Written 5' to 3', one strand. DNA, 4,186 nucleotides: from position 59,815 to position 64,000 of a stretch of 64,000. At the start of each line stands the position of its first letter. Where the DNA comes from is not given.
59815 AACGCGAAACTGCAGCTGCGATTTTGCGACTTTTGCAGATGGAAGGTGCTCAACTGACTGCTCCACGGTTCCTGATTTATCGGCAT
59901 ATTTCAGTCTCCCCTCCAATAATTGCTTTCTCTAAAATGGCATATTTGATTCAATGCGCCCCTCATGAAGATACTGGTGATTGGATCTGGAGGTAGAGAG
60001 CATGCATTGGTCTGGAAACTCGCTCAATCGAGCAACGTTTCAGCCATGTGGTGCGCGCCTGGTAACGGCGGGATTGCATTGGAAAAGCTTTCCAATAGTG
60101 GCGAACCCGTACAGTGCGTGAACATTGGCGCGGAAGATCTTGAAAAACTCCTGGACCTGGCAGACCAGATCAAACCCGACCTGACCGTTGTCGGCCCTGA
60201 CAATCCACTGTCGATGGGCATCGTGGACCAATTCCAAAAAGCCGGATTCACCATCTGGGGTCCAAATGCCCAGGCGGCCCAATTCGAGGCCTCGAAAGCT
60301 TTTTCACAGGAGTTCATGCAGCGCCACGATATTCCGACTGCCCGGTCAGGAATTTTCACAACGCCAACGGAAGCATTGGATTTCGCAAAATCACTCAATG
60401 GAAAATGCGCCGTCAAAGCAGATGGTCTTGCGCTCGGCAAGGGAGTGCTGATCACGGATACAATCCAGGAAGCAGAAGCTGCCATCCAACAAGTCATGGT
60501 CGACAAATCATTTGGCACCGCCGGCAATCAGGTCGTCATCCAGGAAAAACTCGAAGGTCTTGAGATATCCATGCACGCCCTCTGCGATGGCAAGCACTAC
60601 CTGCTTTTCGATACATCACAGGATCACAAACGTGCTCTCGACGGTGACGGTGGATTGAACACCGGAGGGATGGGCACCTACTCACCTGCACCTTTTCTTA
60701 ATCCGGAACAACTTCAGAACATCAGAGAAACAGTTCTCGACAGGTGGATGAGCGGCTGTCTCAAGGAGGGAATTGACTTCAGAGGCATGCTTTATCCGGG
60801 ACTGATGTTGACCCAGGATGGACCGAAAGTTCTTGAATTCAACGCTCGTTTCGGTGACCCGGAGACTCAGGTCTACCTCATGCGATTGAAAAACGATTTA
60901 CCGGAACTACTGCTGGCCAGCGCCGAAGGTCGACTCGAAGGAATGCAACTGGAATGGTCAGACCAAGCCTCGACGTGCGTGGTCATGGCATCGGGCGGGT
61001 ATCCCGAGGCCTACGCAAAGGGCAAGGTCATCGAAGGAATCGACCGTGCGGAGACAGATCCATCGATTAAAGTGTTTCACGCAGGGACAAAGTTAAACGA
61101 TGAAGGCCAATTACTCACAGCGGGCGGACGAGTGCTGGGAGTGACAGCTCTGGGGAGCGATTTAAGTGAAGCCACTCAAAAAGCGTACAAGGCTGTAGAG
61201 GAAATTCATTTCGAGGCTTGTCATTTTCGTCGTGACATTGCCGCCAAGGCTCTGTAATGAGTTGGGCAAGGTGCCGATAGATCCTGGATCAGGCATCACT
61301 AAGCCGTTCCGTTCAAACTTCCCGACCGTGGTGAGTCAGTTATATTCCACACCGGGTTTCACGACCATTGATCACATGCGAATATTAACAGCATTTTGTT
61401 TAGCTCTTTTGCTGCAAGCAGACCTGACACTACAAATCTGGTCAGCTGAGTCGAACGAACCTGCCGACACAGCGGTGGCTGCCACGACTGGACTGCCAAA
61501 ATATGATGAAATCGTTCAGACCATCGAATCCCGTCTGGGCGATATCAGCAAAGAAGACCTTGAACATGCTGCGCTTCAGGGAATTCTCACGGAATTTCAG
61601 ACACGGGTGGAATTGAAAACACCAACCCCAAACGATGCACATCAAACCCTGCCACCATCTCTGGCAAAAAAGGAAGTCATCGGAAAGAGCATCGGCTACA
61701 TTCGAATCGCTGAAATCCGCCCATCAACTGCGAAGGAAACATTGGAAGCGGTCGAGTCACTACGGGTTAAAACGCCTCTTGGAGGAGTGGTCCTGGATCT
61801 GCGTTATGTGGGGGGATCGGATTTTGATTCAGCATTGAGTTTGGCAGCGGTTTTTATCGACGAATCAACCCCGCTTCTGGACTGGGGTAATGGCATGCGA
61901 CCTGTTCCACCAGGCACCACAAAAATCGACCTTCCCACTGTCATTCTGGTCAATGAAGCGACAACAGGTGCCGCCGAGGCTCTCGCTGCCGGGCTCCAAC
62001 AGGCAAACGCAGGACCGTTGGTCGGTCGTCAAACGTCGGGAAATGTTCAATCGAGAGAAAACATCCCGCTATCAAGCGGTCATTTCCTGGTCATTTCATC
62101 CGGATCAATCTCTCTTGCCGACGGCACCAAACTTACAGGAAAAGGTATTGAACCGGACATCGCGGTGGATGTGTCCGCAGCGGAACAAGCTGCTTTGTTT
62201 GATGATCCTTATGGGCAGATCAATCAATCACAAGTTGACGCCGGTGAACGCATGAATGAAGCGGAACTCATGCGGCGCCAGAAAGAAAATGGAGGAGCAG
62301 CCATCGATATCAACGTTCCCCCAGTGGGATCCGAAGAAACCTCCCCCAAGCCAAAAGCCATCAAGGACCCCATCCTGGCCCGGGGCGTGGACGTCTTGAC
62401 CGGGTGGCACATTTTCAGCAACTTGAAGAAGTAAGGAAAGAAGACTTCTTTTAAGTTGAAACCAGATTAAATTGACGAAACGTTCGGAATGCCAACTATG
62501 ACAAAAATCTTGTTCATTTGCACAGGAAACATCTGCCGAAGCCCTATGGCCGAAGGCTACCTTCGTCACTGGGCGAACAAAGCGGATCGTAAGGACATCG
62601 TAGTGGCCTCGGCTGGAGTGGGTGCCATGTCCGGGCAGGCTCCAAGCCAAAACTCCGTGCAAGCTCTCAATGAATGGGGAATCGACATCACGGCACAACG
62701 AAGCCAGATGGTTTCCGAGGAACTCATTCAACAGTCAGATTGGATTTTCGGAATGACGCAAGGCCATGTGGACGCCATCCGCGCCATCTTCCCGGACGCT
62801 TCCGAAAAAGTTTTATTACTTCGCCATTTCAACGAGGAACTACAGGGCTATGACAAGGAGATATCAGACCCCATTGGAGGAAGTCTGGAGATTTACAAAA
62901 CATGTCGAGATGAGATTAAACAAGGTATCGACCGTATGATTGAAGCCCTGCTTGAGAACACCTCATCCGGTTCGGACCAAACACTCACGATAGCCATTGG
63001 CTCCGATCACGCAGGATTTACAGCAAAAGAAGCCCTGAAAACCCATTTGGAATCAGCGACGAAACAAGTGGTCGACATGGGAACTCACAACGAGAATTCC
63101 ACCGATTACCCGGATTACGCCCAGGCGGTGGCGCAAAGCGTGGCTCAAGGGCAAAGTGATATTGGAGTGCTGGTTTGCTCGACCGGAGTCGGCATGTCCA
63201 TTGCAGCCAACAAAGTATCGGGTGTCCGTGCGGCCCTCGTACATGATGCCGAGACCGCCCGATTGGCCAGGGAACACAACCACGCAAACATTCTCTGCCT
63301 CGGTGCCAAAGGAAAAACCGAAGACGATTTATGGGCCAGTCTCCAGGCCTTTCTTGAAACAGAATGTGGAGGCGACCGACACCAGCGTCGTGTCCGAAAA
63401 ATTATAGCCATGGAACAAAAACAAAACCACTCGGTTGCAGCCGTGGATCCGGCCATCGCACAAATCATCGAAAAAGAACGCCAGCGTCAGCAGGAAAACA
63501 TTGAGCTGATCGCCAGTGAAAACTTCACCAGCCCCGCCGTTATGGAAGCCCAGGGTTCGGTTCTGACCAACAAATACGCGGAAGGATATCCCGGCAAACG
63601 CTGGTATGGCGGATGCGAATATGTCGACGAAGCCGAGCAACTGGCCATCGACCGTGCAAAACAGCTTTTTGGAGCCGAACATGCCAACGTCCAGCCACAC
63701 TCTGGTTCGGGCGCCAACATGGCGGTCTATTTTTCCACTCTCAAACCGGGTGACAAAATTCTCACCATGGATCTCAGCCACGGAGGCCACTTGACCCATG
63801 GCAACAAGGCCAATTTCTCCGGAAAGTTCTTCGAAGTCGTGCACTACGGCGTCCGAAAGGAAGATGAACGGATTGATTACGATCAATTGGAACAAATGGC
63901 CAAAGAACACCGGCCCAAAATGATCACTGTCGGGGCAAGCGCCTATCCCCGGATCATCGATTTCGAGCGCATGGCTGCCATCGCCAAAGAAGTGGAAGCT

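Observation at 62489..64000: One stop-free reading frame joins a LMW phosphatase, RpiB and serine hydroxymethyltransferase (absent from the supplied ORF track)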

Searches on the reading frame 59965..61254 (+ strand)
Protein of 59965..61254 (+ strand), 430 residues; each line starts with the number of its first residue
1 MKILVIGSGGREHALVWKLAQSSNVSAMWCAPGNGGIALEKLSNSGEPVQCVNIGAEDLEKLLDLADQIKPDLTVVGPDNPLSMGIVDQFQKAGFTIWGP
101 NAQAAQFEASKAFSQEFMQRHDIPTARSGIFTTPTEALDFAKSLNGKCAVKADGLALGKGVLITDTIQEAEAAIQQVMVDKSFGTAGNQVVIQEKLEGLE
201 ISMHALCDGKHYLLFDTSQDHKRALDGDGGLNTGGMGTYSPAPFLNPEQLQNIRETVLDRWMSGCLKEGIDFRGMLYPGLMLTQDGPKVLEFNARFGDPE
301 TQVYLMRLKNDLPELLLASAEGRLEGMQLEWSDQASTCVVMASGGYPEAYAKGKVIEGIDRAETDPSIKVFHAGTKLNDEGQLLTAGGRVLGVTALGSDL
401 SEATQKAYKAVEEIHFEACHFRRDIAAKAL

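Call 64: search_protein_families(library=pfam, proteins=[window:59965-61254:+])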
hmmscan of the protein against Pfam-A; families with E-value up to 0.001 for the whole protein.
window:59965-61254:+ (430 aa): 5 families
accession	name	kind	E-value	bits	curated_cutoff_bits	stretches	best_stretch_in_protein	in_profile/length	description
PF01071.24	GARS_A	-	8.3e-72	241.5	27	1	109-301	1-194/194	Phosphoribosylglycinamide synthetase, ATP-grasp (A) domain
PF02843.22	GARS_C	-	4.4e-35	120.3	34.8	1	337-428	2-92/92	Phosphoribosylglycinamide synthetase, C domain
PF02844.21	GARS_N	-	6.2e-34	117.2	29.5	1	1-108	1-100/100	Phosphoribosylglycinamide synthetase, N domain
PF02786.22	CPSase_L_D2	-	0.00039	20.4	19.8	1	113-257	4-145/211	Carbamoyl-phosphate synthase L chain, ATP binding domain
PF02655.19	ATP-grasp_3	-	0.00059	20.4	23.2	1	157-297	43-158/160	ATP-grasp domain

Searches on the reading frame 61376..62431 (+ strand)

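Call 64: search_protein_families(library=pfam, proteins=[window:61376-62431:+])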
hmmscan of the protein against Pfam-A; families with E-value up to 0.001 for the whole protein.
window:61376-62431:+ (352 aa): 1 family
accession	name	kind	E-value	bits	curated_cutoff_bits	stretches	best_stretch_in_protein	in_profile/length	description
PF03572.23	Peptidase_S41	-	4.1e-22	78.9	24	1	106-264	2-165/165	Peptidase family S41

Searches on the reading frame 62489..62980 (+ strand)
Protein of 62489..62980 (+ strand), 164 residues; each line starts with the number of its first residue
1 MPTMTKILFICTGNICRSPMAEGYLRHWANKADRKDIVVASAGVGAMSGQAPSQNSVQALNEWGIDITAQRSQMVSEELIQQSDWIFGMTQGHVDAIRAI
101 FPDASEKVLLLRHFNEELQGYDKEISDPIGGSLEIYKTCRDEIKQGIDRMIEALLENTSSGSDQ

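Call 23: search_solved_structures(query=window:62489-62980:+, max_evalue=0.00001, show_alignments=3)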
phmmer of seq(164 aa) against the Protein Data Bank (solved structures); distinct sequences matched with E-value up to 0.00001: 51.
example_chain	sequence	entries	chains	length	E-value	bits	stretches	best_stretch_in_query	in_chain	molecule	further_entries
4pic_A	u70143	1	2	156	9.5e-27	97.3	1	6-154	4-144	Arginine phosphatase Ywle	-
4egs_A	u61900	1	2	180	6.5e-24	88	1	6-154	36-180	Ribose 5-phosphate isomerase RpiB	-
4kk3_A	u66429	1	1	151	5.2e-21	78.6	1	7-152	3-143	Low molecular weight protein-tyrosine-phosphatase YwlE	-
1zgg_A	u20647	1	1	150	5.2e-21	78.6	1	7-152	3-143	Putative low molecular weight protein-tyrosine-phosphatase ywlE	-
4eti_A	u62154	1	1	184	7.3e-21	78.1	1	6-152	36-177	Low molecular weight protein-tyrosine-phosphatase ywlE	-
4kk4_A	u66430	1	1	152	1.3e-19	74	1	7-153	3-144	Low molecular weight protein-tyrosine-phosphatase YwlE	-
4etn_A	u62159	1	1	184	1.9e-19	73.5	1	6-152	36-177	Low molecular weight protein-tyrosine-phosphatase ywlE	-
2wja_A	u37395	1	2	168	3.6e-14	56.4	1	6-154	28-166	PUTATIVE ACID PHOSPHATASE WZB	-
3rof_A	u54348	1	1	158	7.2e-14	55.4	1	4-129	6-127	Low molecular weight protein-tyrosine-phosphatase ptpA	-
7cuy_A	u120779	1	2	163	7.9e-14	55.3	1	5-128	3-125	Low molecular weight phosphotyrosine protein phosphatase 1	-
2wmy_A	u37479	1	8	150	8.9e-14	55.1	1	6-154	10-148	PUTATIVE ACID PHOSPHATASE WZB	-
4d74_A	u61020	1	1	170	2.3e-13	53.8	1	5-153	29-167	PROTEIN-TYROSINE-PHOSPHATASE AMSI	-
5z3m_A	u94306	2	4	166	2.4e-13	53.7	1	6-153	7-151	Phosphotyrosine protein phosphatase | Low molecular weight phosphotyrosine protein phosphatase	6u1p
4etm_A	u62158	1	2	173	6.3e-13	52.3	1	3-113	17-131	Low molecular weight protein-tyrosine-phosphatase yfkJ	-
2gi4_A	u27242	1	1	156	7.2e-13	52.2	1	4-137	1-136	possible phosphotyrosine protein phosphatase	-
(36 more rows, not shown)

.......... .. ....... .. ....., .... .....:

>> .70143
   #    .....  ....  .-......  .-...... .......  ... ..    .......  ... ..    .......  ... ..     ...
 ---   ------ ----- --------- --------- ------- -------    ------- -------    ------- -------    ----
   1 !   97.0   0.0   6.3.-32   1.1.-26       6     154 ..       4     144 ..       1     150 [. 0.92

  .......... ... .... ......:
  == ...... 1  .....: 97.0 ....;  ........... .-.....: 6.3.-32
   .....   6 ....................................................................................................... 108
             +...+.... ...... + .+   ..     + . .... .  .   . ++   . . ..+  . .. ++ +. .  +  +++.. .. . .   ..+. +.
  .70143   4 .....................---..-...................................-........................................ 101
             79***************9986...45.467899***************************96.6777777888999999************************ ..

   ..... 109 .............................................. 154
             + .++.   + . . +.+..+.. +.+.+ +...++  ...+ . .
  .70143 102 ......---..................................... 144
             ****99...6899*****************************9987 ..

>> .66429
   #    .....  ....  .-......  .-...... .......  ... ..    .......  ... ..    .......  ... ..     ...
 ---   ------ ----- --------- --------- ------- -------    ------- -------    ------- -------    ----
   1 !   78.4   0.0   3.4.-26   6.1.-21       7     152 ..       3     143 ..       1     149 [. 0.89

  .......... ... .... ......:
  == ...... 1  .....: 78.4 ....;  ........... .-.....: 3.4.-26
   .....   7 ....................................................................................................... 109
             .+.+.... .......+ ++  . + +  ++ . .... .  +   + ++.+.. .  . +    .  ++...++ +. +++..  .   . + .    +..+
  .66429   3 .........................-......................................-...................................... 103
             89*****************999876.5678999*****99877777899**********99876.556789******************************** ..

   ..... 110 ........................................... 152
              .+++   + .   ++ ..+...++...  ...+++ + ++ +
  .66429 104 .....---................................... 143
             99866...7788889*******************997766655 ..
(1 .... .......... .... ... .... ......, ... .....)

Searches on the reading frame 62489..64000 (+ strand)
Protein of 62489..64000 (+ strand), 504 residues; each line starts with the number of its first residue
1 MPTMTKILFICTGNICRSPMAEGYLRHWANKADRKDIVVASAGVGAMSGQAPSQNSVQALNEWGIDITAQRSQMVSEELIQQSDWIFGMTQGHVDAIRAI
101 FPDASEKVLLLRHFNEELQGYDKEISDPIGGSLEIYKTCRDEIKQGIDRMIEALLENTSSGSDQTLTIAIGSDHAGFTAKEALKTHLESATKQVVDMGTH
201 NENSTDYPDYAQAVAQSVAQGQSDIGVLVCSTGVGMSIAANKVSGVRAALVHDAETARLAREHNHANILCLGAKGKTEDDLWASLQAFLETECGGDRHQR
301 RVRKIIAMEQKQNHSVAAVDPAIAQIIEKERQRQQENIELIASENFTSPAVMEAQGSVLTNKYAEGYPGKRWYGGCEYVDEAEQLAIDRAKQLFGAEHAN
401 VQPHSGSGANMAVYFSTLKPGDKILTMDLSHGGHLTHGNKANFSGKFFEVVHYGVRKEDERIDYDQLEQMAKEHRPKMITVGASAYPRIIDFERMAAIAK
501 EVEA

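Call 3: search_protein_families(library=pfam, proteins=[window:62489-64000:+])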
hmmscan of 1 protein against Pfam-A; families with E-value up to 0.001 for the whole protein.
window:62489-64000:+ (504 aa): 5 families
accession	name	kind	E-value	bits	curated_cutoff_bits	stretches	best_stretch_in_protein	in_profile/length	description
PF00464.25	SHMT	-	1e-82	278.3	27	1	317-504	2-198/399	Serine hydroxymethyltransferase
PF02502.23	LacAB_rpiB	-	2.4e-53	180.2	24.7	1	168-305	1-138/138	Ribose/Galactose Isomerase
PF01451.26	LMWPc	-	1.8e-31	109.7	23.2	1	7-147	1-140/144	Low molecular weight phosphotyrosine protein phosphatase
PF00155.27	Aminotran_1_2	-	2.1e-05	24.3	19.7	1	345-479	17-150/361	Aminotransferase class I and II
PF01212.27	Beta_elim_lyase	-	0.00012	22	27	1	388-477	39-128/288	Beta-eliminating lyase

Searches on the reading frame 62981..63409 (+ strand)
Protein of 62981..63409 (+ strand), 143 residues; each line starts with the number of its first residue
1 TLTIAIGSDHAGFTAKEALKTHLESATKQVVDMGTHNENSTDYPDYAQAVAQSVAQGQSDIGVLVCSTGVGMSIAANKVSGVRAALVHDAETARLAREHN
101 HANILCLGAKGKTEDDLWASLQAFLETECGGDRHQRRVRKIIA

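Call 26: search_solved_structures(query=window:62981-63409:+, max_evalue=1e-10, show_alignments=4)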
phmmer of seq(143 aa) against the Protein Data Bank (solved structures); distinct sequences matched with E-value up to 1e-10: 22.
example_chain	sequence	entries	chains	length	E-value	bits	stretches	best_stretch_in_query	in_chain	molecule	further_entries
1o1x_A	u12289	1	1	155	6.6e-37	129.8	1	3-141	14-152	ribose-5-phosphate isomerase RpiB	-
6fxs_A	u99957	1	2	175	1.4e-35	125.5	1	3-142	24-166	Ribose 5-phosphate isomerase, putative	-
3he8_A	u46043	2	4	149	7.5e-34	119.9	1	3-141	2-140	Ribose-5-phosphate isomerase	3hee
3ph3_A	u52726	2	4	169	9.4e-34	119.6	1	3-141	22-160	Ribose-5-phosphate isomerase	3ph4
6mu0_A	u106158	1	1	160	1.6e-33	118.8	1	3-142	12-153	Probable ribose-5-phosphate isomerase B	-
6fxw_A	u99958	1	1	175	3.9e-33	117.6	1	4-141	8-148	Putative ribose 5-phosphate isomerase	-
3k7o_A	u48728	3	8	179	2.2e-31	111.9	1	3-142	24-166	Ribose 5-phosphate isomerase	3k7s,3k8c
1nn4_A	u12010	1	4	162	3.3e-31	111.4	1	4-142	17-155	Ribose 5-phosphate isomerase B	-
6fxl_A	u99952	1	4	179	1.2e-30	109.6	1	3-142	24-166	Ribose 5-phosphate isomerase, putative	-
2vvr_A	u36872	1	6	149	2.4e-30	108.6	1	4-142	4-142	RIBOSE-5-PHOSPHATE ISOMERASE B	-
3m1p_A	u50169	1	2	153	2.6e-30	108.4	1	3-142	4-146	Ribose 5-phosphate isomerase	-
3k7p_A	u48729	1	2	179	4.3e-30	107.8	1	3-142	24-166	Ribose 5-phosphate isomerase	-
3s5p_A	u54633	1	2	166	3.1e-29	105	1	2-142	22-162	Ribose 5-phosphate isomerase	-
4em8_A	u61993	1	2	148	4.7e-27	97.9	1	4-141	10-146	Ribose 5-phosphate isomerase B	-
2vvo_A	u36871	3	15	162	5e-22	81.7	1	4-139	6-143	RIBOSE-5-PHOSPHATE ISOMERASE B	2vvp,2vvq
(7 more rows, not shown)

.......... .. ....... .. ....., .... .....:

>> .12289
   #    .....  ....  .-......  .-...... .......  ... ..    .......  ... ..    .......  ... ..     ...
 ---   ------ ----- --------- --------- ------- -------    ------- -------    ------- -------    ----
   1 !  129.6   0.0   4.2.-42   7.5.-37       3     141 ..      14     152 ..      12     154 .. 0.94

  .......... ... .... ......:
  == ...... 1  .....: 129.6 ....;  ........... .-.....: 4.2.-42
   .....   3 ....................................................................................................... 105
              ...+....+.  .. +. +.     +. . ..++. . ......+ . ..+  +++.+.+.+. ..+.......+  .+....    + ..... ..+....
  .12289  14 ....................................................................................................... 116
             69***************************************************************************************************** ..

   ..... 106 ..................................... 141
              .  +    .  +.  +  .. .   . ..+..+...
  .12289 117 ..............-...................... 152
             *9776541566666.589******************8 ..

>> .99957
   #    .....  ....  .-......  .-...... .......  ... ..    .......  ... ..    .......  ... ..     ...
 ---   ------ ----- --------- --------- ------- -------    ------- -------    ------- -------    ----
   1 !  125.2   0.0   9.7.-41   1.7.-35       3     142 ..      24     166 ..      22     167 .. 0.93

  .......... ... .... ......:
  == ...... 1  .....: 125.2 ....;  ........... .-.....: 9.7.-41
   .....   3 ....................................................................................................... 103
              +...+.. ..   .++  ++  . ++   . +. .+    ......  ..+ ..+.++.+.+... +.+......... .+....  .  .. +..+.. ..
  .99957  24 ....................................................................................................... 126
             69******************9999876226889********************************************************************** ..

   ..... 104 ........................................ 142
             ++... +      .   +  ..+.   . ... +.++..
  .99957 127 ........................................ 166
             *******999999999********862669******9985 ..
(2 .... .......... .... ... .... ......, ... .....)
